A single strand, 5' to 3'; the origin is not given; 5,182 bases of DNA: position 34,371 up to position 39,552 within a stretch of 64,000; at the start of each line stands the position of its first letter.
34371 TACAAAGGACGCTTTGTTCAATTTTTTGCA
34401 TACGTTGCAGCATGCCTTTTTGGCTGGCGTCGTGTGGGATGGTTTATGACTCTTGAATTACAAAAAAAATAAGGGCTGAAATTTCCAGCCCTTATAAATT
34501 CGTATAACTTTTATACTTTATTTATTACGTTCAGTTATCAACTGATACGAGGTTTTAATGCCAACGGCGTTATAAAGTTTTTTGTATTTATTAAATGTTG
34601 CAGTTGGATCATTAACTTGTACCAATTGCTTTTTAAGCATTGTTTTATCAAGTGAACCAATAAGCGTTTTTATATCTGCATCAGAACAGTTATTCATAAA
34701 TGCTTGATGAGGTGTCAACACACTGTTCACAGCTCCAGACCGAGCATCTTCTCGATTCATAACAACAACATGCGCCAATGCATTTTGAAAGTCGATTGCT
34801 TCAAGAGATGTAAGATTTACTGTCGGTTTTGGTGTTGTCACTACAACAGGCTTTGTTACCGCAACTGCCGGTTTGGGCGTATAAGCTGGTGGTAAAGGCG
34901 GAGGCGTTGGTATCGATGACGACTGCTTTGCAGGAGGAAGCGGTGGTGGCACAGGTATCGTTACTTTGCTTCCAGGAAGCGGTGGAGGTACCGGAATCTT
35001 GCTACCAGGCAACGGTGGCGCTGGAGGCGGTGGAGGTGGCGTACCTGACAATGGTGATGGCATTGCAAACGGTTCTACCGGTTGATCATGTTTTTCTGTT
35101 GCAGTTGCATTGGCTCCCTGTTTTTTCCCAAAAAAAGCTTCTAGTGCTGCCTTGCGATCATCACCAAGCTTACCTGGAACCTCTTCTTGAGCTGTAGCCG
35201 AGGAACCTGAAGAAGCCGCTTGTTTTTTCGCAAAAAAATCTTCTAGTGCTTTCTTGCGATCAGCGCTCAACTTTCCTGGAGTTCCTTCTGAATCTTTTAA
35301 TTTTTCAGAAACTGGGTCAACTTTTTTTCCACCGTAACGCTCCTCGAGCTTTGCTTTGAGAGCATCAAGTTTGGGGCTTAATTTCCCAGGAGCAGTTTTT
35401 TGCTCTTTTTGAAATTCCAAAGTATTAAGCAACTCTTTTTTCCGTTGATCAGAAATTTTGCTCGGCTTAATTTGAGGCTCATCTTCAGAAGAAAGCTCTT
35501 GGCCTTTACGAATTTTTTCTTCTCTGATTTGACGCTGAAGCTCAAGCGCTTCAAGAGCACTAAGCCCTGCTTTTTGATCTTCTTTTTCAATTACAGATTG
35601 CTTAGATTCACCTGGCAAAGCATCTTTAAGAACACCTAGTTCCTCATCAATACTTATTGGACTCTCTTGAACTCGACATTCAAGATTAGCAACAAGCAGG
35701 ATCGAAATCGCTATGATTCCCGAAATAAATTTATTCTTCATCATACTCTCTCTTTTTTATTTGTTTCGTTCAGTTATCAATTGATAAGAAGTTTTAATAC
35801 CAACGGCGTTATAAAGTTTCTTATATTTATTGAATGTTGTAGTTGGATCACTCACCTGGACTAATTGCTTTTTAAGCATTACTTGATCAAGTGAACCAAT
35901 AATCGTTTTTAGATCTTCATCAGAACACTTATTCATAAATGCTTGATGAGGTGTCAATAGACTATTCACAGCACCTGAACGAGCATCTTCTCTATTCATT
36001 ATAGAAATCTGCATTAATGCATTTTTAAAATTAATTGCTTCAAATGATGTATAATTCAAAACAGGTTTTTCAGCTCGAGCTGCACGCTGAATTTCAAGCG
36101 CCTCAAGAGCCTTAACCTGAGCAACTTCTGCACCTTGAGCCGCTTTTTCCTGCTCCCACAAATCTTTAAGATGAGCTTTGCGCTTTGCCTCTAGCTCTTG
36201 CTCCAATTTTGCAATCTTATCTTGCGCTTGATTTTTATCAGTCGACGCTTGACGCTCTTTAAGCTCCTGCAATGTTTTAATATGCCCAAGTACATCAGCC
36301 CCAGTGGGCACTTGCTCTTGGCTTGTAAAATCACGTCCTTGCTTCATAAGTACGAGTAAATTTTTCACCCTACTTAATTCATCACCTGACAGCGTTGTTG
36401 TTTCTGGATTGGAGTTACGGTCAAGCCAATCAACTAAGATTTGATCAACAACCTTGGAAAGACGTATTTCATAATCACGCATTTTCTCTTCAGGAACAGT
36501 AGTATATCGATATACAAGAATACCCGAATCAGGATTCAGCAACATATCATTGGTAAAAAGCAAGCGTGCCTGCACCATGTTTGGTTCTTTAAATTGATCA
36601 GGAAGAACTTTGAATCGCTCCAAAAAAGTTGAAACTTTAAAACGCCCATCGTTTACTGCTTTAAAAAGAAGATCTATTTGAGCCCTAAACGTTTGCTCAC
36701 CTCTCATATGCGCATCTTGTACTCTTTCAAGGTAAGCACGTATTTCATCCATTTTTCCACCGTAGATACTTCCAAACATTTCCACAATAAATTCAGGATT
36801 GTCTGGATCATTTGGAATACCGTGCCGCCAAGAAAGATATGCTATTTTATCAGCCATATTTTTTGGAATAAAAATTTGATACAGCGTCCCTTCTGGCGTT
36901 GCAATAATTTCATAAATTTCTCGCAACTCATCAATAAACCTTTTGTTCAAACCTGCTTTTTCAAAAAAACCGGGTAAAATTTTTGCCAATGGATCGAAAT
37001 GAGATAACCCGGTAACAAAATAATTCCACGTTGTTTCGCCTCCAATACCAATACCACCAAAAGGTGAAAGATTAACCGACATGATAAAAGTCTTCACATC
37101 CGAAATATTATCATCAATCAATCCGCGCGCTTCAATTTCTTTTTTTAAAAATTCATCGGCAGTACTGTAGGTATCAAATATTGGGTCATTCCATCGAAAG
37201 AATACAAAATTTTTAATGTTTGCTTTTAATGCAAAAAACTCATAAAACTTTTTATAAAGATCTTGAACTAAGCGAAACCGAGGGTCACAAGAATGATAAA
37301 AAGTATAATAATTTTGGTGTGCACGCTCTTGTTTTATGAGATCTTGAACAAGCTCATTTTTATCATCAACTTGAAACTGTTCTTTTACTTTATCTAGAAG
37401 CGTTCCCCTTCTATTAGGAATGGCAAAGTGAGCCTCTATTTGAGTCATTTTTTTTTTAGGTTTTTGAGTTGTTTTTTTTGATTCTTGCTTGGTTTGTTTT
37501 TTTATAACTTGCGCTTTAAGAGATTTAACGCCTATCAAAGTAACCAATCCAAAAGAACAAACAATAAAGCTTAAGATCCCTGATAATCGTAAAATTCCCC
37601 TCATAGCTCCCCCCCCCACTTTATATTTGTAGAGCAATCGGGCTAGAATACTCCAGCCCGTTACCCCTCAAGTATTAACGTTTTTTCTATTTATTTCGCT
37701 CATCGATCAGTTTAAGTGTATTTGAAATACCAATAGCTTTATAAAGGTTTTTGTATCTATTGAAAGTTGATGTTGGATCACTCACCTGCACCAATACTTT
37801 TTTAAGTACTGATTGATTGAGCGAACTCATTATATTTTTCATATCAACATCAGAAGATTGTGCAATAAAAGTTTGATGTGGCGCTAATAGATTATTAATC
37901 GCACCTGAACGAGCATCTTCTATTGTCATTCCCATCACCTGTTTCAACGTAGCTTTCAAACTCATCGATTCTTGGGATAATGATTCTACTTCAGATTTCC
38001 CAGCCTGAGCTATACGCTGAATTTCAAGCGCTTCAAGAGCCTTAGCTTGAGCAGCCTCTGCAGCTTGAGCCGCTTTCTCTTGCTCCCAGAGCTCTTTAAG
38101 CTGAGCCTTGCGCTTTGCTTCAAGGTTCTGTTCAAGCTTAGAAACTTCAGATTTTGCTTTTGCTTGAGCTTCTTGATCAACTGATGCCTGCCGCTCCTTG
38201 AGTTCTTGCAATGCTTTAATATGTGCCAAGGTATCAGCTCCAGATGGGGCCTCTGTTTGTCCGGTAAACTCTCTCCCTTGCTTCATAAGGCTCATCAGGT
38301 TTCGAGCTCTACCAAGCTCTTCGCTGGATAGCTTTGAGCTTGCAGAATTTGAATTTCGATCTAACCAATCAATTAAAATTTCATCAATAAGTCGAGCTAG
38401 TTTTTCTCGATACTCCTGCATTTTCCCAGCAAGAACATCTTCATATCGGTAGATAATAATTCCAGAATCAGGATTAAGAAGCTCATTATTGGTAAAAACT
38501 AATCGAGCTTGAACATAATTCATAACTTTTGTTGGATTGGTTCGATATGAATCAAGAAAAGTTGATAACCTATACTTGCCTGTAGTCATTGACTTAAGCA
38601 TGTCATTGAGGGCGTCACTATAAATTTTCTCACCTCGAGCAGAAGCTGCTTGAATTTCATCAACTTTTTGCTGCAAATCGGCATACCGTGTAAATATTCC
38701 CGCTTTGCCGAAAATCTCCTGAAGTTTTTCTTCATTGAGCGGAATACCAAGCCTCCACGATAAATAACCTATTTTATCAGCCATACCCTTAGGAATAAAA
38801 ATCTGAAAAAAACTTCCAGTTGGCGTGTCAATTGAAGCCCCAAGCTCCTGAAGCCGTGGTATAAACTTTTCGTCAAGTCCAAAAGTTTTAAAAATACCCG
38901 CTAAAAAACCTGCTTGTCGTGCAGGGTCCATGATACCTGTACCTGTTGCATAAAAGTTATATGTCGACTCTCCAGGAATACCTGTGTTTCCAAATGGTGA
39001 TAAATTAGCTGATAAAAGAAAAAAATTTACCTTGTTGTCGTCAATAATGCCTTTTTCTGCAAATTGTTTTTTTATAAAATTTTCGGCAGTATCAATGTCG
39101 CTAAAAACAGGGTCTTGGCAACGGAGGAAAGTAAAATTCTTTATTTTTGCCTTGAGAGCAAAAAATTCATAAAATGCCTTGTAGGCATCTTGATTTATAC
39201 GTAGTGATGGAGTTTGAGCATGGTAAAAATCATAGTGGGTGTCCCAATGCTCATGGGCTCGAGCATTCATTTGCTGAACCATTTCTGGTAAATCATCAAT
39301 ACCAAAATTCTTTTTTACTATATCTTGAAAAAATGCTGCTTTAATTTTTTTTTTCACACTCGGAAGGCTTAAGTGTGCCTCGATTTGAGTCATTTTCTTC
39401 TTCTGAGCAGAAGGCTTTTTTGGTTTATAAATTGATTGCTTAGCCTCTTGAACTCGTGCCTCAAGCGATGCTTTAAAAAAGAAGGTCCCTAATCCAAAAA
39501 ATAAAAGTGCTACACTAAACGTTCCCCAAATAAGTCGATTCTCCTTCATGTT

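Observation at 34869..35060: FH1-like polyproline block (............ / PPPLPG / PPPLPP x2) in an AT-rich genome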

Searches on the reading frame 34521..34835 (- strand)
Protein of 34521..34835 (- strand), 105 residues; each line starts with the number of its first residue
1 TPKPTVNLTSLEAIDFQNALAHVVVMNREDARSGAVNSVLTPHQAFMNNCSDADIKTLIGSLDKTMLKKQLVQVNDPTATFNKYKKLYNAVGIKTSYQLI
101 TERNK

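Call 13: find_related_loci(query=A2, collection=genome_contigs, flank=10000)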
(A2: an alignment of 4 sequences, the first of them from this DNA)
Query A2 (105 aa) in genome_contigs; peptide patterns used: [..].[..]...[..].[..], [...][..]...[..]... (x = any residue, [..] = any of these).
165 stretches matched a pattern, but none encodes a relative of the query by tblastn (E <= 1e-3).

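Call 22: search_protein_families(library=pfam, proteins=[window:34521-34835:-], max_evalue=10)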
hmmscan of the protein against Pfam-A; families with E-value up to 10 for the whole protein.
seq(105 aa): 1 family
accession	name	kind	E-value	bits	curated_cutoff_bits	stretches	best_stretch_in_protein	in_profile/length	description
PF09893.14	DUF2120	-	0.091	13.2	25.3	1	47-102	57-111/136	Uncharacterized protein conserved in archaea (DUF2120)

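Call 32: search_protein_representatives(alignment_id=A2)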
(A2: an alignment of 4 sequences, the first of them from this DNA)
Query: 4 sequences, 105 profile positions. Proteins with E-value up to 0.001 (for the whole library): 3; up to 1e-10: 3; up to 1e-30: 3. The best 3 are listed.
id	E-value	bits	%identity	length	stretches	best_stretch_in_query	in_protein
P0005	1.5e-56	205.1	-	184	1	1-105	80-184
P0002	1.2e-54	199.0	-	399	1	1-105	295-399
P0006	8.4e-49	180.2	-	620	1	1-105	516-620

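Call 41: search_protein_families(library=pfam, alignment_id=A2, max_evalue=10)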
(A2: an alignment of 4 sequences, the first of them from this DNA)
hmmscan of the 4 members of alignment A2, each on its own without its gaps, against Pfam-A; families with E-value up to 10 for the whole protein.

A. member 1, seq(105 aa): 1 family
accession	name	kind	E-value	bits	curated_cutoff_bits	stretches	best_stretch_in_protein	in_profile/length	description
PF09893.14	DUF2120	-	0.091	13.2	25.3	1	47-102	57-111/136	Uncharacterized protein conserved in archaea (DUF2120)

B. families by the number of members that match (of 4 scanned): 2 families
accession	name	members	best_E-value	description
PF09893.14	DUF2120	2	0.034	Uncharacterized protein conserved in archaea (DUF2120)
PF07739.18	TipAS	1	0.16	TipAS antibiotic-recognition domain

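Call 43: predict_structure(alignment_id=A2)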
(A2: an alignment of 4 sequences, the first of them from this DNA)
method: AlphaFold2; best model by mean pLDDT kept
length: 105 residues; sequences in the alignment: 4
mean_pLDDT: 92.4   pTM: 0.82
mean pLDDT of the five models: 92.4, 92.1, 90.9, 90.3, 89.4
residues with pLDDT >= 90: 94; 70-90: 7; 50-70: 3; < 50: 1
segments of 3 or more residues with pLDDT < 50: none
pLDDT, mean of each block of 10 residues (from residue 1): 75 96 95 94 93 93 94 94 95 96 90
secondary structure, 60 per line:
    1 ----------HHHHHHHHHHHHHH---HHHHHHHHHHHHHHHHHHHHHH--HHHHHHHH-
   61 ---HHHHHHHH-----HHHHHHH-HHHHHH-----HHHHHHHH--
elements in order: H11-24 H28-49 H52-59 H64-71 H77-83 H85-90 H96-103

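Call 47: fold_search(model_id=the predicted structure, library=pdb)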
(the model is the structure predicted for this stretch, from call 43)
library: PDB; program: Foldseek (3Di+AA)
matches with E <= 10: 131; with E <= 0.001: 0
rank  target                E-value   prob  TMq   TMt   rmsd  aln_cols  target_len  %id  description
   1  3ule_G                7.2e-01  0.47  0.37  0.32   6.6        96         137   18  Structure of Bos taurus Arp2/3 complex with bound inhibitor CK-869 and ATP (released 2013-02-13)
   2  2p9p_G                8.0e-01  0.41  0.37  0.32   6.3        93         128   16  Crystal Structure of bovine Arp2/3 complex co-crystallized with ADP (released 2007-05-29)
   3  3dxk_G                8.8e-01  0.33  0.36  0.31   6.7       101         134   18  Structure of Bos Taurus Arp2/3 Complex with Bound Inhibitor CK0944636 (released 2009-07-28)
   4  3dxm_G                9.3e-01  0.30  0.36  0.31   7.3       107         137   16  Structure of Bos taurus Arp2/3 Complex with Bound Inhibitor CK0993548 (released 2009-07-28)
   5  2p9k_G                1.0e+00  0.41  0.40  0.34   6.5       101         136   18  Crystal structure of bovine Arp2/3 complex co-crystallized with ATP and crosslinked with glutaraldehyde (released 2007-05-29)
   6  2p9u_G                1.1e+00  0.35  0.37  0.35   6.6        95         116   15  Crystal structure of bovine Arp2/3 complex co-crystallized with AMP-PNP and calcium (released 2007-05-29)
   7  9m64_g                1.3e+00  0.23  0.37  0.33  17.5       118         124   14  Structure of SPIN90 dimer-Arp2/3 complexes-nucleated actin filaments (Doublet Complex) (released 2025-09-10)
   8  7jpn_G                1.3e+00  0.23  0.36  0.30  13.5       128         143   12  Cryo-EM structure of Arpin-bound Arp2/3 complex (released 2022-02-09)
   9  8e9b_G                1.3e+00  0.11  0.27  0.21  14.2       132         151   14  Cryo-EM structure of S. pombe Arp2/3 complex in the branch junction (released 2023-02-01)
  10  3uku_G                1.3e+00  0.33  0.38  0.32   6.2        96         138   19  Structure of Arp2/3 complex with bound inhibitor CK-869 (released 2013-02-13)
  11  2p9n_G                1.3e+00  0.28  0.37  0.32   6.6       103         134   14  Crystal Structure of bovine Arp2/3 complex co-crystallized with ADP (released 2007-05-29)
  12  2kbb_MODEL_1_A        1.4e+00  0.14  0.30  0.22  11.4       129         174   14  Solution Structure of the R9 Domain of Talin (released 2009-03-17)
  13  9m64_G                1.5e+00  0.23  0.38  0.35  16.4       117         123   18  Structure of SPIN90 dimer-Arp2/3 complexes-nucleated actin filaments (Doublet Complex) (released 2025-09-10)
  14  1zel_A                1.5e+00  0.21  0.31  0.14   7.6        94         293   15  Crystal structure of RV2827C protein from Mycobacterium tuberculosis (released 2006-05-02)
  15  1k8k_G                1.5e+00  0.20  0.35  0.29   7.0       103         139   18  Crystal Structure of Arp2/3 Complex (released 2001-12-07)
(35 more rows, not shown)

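Call 60: fold_search(model_id=the predicted structure, library=viral)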
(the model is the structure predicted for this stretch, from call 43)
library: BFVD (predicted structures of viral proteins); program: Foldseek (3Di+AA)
matches with E <= 10: 150; with E <= 0.001: 0
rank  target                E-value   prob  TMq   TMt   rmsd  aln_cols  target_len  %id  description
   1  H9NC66                7.0e-01  0.12  0.22  0.21  11.9       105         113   12  (no name in the UniProt tables at hand)
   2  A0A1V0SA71            1.2e+00  0.15  0.28  0.09   8.9       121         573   12  Uncharacterized protein [Catovirus CTV1]
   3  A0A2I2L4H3            1.3e+00  0.08  0.20  0.11  11.6       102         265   18  Uncharacterized protein [Orpheovirus IHUMI-LCC2]
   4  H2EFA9                1.6e+00  0.14  0.28  0.13  10.0       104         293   18  Putative serine_threonine protein kinase [Moumouvirus sp. 'Monve']
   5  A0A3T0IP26            1.6e+00  0.10  0.25  0.23  11.2       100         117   12  Uncharacterized protein [Microbacterium phage Schubert]
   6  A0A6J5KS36            1.9e+00  0.10  0.26  0.22  10.5       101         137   11  Uncharacterized protein [uncultured Caudovirales phage]
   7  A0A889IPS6            2.0e+00  0.13  0.32  0.10   8.5       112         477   12  (no name in the UniProt tables at hand)
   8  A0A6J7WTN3            2.3e+00  0.15  0.35  0.28   9.5       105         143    8  Uncharacterized protein [uncultured Caudovirales phage]
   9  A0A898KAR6            2.3e+00  0.04  0.17  0.18  11.8       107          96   10  (no name in the UniProt tables at hand)
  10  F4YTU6                2.7e+00  0.41  0.48  0.05   6.7        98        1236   14  Structural protein [Rice ragged stunt virus]
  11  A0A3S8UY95            2.7e+00  0.07  0.23  0.12  10.2       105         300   16  Ankyrin repeat protein [Megavirus baoshan]
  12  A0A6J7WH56            2.7e+00  0.05  0.20  0.10  12.1       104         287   12  Uncharacterized protein [uncultured Caudovirales phage]
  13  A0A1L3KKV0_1          2.8e+00  0.09  0.27  0.03  13.6        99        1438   17  (no name in the UniProt tables at hand)
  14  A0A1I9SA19            2.8e+00  0.07  0.27  0.24  13.2       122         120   14  Uncharacterized protein [Rhodococcus phage Weasels2]
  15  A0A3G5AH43            3.0e+00  0.11  0.34  0.15  10.3       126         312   13  Uncharacterized protein [Sylvanvirus sp.]
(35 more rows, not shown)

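Call 71: search_solved_structures(query=A2, max_evalue=10, show_alignments=2)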
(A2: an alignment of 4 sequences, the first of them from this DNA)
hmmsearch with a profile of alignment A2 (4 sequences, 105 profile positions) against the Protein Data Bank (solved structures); distinct sequences matched with E-value up to 10: 10.
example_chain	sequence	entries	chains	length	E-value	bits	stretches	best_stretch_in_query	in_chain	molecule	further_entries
9spj_ZH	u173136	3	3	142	0.011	19.1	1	33-67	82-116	Small ribosomal subunit protein uS9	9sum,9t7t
7pzy_R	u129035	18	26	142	0.031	17.7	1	32-67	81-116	Ribosomal 40S subunit protein S16A | 40S ribosomal protein S16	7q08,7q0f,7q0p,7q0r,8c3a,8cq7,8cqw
5it7_Q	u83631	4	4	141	0.32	14.4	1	33-67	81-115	40S ribosomal protein S16 | Ribosomal protein uS9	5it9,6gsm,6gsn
3j80_Q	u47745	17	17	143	0.32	14.4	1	33-67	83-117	uS9 | 40S ribosomal protein S16 | Small ribosomal subunit protein uS9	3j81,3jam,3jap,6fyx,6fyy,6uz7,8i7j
7suk_LC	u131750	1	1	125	0.95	12.9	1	33-67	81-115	40S ribosomal protein S16-A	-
6wdr_Q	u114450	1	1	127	0.98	12.8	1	33-67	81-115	40S ribosomal protein S16-A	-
4v7h_AI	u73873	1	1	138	1.2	12.6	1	33-67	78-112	40S ribosomal protein S16(A)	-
4uer_I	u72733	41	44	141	1.2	12.5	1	33-67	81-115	US9 | 40S ribosomal protein S16-A | uS19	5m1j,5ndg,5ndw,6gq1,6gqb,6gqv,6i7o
4u3m_C6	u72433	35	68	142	1.2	12.5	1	33-67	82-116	40S ribosomal protein S16-A | 40S ribosomal protein S16 | Small ribosomal subunit protein uS9A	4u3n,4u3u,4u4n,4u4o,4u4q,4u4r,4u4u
3j6x_16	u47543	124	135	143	1.2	12.5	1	33-67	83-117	40S ribosomal protein S16 | 40S ribosomal protein rpS16 (S9p) | 40S ribosomal protein S16-A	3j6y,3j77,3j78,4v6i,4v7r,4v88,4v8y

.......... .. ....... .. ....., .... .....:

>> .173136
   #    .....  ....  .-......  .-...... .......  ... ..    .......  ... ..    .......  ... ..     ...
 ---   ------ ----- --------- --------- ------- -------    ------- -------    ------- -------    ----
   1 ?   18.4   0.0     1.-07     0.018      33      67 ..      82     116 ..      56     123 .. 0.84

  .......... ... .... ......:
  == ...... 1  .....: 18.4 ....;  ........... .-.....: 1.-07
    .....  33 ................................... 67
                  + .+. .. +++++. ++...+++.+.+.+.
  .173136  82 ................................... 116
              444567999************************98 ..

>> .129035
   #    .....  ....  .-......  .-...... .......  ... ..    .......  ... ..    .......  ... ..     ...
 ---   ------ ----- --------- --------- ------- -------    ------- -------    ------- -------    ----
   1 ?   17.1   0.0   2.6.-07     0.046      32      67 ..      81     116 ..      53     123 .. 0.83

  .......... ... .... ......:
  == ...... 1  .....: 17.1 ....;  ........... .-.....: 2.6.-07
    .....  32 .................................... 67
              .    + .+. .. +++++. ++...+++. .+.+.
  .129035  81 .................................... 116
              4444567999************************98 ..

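Call 73: search_solved_structures(query=A4, max_evalue=1)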
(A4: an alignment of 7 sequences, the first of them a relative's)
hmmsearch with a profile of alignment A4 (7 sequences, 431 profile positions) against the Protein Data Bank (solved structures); distinct sequences matched with E-value up to 1: 0.

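Call 74: search_protein_families(library=pfam, alignment_id=A4, max_evalue=0.1)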
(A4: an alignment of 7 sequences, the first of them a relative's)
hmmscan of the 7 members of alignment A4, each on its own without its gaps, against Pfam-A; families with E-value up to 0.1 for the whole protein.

A. member 1, P0006 (620 aa): 0 families

B. families by the number of members that match (of 7 scanned): 2 families
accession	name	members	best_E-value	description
PF01029.23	NusB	1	0.02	NusB family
PF15289.11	RFXA_RFXANK_bdg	1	0.033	Regulatory factor X-associated C-terminal binding domain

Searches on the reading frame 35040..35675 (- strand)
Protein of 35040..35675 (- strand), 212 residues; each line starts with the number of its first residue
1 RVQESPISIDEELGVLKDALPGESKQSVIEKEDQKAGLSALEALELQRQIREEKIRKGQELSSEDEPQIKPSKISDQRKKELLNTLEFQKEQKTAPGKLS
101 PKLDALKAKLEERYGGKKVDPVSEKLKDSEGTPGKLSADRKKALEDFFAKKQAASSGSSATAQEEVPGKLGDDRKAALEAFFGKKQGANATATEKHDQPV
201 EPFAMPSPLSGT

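Call 35: find_homologous_proteins(query=window:35040-35675:-, max_evalue=0.1)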
Query seq(212 aa) (212 aa): 1 proteins with E <= 0.1 among 3133 candidates.
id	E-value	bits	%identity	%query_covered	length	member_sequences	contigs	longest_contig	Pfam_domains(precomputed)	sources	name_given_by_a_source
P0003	8.6e-123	426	100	100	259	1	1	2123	-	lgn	-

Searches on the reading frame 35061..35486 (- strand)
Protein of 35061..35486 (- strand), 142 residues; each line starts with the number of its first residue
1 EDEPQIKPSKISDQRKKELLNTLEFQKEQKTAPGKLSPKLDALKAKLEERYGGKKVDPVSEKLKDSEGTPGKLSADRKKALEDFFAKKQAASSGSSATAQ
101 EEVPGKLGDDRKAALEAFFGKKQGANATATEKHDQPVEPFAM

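Call 22: search_protein_families(library=pfam, proteins=[window:35061-35486:-], max_evalue=10)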
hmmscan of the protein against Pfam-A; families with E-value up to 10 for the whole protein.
seq(142 aa): 1 family
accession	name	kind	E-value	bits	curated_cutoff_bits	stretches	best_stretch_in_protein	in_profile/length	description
PF25200.1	DUF7833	-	0.083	13.3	24.3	1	71-102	22-52/63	Family of unknown function (DUF7833)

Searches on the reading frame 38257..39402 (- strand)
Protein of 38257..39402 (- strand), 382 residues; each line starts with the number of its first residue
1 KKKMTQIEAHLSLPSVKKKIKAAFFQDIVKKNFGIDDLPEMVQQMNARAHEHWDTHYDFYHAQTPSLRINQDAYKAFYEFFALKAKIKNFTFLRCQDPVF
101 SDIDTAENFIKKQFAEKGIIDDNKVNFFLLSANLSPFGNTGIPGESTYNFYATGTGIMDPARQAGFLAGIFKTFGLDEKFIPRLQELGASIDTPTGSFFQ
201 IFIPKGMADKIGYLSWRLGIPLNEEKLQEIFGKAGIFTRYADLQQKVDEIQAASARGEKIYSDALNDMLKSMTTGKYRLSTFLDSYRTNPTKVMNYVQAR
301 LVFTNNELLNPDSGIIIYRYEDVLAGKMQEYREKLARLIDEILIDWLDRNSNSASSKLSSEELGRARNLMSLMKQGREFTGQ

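Call 36: find_homologous_proteins(query=window:38257-39402:-, max_evalue=0.01)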
Query seq(382 aa) (382 aa): 7 proteins with E <= 0.01 among 3027 candidates.
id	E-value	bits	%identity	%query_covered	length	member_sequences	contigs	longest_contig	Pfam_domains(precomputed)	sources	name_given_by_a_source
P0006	1.0e-253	859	100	100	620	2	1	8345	-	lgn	-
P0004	4.2e-102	360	46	99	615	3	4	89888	-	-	-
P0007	6.8e-39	152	31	90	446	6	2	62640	-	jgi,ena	-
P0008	2.5e-38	150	32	89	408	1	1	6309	-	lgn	-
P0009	9.0e-38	148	31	89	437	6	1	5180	-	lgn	-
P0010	4.5e-22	97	27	81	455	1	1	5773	-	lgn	-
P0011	1.4e-12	66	25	90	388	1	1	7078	-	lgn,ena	-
